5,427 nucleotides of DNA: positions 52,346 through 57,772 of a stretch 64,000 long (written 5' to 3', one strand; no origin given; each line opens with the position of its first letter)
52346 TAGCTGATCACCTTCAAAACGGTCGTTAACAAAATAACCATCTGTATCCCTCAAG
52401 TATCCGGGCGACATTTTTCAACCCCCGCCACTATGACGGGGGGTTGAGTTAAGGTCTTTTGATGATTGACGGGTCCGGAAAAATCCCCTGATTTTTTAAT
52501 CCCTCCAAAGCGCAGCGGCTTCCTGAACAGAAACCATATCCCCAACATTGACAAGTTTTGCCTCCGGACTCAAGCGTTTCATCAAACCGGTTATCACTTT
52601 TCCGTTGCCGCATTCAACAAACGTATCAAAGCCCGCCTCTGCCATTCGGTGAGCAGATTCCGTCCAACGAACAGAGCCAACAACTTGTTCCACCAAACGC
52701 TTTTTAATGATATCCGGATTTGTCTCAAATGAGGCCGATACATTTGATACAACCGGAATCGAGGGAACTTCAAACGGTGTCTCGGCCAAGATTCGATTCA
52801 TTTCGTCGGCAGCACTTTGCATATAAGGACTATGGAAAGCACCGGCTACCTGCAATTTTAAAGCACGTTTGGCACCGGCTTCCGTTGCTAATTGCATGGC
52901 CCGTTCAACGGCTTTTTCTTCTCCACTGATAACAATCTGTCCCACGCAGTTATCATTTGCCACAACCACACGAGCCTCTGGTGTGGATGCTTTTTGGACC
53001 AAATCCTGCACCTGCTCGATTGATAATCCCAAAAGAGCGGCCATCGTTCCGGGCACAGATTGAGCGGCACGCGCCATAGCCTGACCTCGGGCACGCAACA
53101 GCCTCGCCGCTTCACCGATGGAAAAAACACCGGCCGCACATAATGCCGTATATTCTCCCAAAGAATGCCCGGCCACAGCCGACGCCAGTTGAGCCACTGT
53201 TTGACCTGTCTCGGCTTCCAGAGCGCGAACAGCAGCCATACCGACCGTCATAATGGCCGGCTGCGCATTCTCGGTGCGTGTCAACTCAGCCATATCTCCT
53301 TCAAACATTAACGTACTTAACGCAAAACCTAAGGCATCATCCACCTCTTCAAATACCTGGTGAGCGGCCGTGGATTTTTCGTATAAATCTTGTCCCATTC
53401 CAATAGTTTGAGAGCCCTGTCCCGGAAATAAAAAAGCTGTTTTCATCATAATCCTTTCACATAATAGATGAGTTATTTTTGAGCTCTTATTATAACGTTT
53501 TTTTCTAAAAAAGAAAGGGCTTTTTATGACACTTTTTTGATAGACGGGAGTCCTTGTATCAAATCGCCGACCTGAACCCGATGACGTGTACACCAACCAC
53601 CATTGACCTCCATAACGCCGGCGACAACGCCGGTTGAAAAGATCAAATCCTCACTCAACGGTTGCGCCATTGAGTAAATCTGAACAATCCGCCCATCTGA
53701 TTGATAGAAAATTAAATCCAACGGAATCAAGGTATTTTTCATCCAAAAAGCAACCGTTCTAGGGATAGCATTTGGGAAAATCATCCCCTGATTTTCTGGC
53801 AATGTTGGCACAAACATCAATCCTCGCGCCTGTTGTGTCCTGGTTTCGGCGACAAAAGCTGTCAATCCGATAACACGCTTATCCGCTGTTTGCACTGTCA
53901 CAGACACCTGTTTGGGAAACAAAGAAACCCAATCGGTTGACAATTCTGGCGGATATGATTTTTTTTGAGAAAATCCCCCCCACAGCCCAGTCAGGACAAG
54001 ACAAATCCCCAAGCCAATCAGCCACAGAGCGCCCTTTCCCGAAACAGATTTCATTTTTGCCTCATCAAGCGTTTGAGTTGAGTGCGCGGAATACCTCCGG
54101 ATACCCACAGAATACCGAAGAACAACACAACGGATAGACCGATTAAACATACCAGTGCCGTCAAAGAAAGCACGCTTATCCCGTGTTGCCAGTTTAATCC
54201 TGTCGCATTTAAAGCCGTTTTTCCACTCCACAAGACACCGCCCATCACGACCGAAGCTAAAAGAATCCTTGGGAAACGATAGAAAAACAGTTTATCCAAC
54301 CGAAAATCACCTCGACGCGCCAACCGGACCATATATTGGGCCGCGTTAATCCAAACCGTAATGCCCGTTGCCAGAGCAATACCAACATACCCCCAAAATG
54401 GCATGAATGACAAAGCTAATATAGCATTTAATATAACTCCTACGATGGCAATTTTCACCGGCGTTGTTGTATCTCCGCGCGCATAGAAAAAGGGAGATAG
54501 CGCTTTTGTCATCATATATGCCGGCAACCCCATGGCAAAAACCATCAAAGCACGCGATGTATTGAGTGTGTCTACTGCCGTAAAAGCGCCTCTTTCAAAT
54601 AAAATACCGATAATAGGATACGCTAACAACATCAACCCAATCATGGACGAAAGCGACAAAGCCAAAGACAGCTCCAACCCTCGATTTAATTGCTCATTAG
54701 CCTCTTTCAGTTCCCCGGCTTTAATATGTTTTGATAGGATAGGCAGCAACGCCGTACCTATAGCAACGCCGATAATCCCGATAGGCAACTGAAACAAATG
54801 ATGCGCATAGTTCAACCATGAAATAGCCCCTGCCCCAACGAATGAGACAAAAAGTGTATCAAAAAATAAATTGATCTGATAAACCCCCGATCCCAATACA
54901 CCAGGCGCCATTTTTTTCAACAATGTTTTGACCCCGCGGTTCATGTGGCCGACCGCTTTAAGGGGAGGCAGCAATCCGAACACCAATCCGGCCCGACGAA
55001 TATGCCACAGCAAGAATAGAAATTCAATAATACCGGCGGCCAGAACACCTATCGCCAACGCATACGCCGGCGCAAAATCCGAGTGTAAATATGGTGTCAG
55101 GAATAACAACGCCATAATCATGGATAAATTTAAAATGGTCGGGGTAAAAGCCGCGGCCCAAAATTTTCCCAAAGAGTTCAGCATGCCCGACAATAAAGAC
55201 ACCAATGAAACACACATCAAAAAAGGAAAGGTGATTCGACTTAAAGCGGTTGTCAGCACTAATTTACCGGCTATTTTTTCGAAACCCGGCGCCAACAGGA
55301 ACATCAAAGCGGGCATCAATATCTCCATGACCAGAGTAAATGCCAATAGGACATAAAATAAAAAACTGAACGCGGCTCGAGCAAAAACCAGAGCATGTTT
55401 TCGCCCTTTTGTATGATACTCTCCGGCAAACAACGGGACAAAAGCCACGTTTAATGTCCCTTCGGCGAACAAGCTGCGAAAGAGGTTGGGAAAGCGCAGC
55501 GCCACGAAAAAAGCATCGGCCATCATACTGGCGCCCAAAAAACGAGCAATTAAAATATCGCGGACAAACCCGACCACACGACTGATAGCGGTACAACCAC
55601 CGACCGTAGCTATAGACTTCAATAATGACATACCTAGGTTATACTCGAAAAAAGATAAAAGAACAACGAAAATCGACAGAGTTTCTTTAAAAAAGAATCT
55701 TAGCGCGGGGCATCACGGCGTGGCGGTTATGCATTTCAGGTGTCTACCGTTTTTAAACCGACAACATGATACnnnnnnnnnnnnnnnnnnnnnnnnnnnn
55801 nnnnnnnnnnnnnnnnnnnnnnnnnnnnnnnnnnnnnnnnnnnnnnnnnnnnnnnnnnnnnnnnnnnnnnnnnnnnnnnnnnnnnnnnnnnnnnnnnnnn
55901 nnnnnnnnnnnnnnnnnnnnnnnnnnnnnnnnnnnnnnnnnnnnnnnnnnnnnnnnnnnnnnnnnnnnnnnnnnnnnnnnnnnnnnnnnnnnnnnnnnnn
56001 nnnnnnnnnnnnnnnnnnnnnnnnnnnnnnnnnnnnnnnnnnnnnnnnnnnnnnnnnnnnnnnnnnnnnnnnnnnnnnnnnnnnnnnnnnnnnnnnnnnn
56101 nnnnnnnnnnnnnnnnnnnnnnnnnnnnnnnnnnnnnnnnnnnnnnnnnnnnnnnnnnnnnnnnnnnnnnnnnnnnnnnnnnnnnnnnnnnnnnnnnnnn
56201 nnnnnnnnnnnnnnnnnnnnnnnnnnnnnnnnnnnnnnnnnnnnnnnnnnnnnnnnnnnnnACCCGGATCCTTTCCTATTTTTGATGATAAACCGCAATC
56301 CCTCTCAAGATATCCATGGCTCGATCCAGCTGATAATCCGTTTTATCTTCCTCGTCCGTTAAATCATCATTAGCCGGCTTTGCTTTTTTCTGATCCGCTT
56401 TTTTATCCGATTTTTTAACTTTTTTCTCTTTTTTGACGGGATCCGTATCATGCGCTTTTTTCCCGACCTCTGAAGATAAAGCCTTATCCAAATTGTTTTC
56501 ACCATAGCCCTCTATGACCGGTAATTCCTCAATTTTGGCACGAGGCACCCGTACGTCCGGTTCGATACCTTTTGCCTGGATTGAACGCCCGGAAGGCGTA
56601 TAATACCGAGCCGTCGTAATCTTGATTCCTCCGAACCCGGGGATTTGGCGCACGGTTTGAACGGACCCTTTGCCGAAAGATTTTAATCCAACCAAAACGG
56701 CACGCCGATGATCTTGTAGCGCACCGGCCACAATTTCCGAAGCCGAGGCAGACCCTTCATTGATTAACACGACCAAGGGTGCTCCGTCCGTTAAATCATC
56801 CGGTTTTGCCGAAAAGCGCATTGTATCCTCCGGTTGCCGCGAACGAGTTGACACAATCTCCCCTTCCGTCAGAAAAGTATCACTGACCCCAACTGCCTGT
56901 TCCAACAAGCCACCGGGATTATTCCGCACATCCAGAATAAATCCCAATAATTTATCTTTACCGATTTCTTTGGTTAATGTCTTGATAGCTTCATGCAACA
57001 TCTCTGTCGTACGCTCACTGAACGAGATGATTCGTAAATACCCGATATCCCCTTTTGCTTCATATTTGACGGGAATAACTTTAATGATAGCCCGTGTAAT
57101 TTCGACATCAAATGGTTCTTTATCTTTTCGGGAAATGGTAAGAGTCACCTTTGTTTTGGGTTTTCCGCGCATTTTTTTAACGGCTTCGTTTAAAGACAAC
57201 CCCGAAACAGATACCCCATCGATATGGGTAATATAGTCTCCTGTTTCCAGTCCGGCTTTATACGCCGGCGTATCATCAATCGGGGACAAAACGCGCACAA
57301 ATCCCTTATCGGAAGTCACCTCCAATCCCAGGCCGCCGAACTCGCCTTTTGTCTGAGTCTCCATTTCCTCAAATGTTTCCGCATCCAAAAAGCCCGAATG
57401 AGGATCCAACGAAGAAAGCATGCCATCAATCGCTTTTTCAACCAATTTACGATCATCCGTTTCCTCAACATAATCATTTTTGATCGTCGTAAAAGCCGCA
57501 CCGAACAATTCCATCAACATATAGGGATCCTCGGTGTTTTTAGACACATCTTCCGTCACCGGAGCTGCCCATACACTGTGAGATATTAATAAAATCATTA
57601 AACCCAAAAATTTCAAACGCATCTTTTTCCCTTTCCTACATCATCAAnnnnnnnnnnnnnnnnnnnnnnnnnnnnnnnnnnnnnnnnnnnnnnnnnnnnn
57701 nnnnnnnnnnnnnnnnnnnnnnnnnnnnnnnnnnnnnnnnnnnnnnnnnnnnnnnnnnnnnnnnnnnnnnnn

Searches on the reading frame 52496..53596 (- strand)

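Call 41: search_protein_families(library=pfam, proteins=[window:52496-53596:-], max_evalue=0.0001)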
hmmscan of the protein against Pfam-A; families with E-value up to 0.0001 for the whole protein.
window:52496-53596:- (366 aa): 1 family
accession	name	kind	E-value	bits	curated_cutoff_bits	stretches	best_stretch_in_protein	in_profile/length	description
PF00698.26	Acyl_transf_1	-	1.4e-39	136.9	32.7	1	55-329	2-265/319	Acyl transferase domain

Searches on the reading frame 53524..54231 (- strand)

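Call 41: search_protein_families(library=pfam, proteins=[window:53524-54231:-], max_evalue=0.0001)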
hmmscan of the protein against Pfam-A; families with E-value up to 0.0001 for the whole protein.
window:53524-54231:- (235 aa): 1 family
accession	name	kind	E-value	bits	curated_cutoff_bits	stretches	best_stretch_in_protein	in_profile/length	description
PF02643.20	DUF192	-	2.4e-29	101.7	27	1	125-226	3-95/96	Uncharacterized ACR, COG1430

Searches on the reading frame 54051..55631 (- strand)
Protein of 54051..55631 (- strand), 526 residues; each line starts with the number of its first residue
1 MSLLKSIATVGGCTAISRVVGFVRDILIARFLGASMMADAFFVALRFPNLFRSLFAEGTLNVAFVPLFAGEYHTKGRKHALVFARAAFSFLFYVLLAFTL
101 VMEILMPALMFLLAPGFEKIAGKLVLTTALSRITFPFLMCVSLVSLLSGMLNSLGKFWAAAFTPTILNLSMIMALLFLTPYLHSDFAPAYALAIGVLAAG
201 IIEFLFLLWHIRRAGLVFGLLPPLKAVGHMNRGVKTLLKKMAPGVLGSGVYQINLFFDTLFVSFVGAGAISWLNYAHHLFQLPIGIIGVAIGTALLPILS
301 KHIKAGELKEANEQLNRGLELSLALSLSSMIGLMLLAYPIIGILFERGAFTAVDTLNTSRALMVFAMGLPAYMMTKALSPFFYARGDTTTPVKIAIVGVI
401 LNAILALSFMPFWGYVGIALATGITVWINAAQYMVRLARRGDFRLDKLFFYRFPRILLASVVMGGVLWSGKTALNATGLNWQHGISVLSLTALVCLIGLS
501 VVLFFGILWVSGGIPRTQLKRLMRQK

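Call 21: search_protein_families(library=pfam, proteins=[window:54051-55631:-], max_evalue=0.00001)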
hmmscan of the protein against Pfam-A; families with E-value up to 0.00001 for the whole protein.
window:54051-55631:- (526 aa): 2 families
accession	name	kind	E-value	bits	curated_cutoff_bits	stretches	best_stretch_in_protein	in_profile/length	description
PF03023.19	MurJ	-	6.6e-116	388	27.4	1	28-474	1-436/451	Lipid II flippase MurJ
PF01554.23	MatE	-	1.8e-10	41.2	24.9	1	252-406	10-159/161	MatE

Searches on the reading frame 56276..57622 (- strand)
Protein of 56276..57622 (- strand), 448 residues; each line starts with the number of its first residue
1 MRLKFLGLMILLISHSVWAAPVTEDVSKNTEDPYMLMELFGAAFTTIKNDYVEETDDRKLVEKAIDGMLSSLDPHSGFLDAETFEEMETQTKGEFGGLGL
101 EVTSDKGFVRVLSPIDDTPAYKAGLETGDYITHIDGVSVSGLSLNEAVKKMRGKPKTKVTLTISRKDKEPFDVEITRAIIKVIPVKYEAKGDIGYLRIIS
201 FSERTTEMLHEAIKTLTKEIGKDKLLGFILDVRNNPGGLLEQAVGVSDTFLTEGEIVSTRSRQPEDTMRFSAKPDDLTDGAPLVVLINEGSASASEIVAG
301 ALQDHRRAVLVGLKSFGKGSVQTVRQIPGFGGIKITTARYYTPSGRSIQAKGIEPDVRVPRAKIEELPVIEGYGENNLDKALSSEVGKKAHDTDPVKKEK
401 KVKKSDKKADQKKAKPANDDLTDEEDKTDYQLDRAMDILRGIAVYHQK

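Call 21: search_protein_families(library=pfam, proteins=[window:56276-57622:-], max_evalue=0.00001)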
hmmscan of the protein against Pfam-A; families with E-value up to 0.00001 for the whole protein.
window:56276-57622:- (448 aa): 5 families
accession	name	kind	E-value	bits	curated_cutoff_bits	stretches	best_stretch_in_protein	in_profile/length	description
PF03572.23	Peptidase_S41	-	2.3e-55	187.1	24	1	192-359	1-165/165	Peptidase family S41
PF13180.12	PDZ_2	-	1.9e-12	47.8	27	1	96-169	1-73/80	PDZ domain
PF17820.7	PDZ_6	-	1.3e-11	44.5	27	1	111-165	2-54/54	PDZ domain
PF22694.1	CtpB_N-like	-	4.7e-11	43.4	27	1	35-83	36-85/85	Activating protease CtpB N-terminal domain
PF00595.29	PDZ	-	2.1e-10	41.3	23.2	1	92-163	8-80/81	PDZ domain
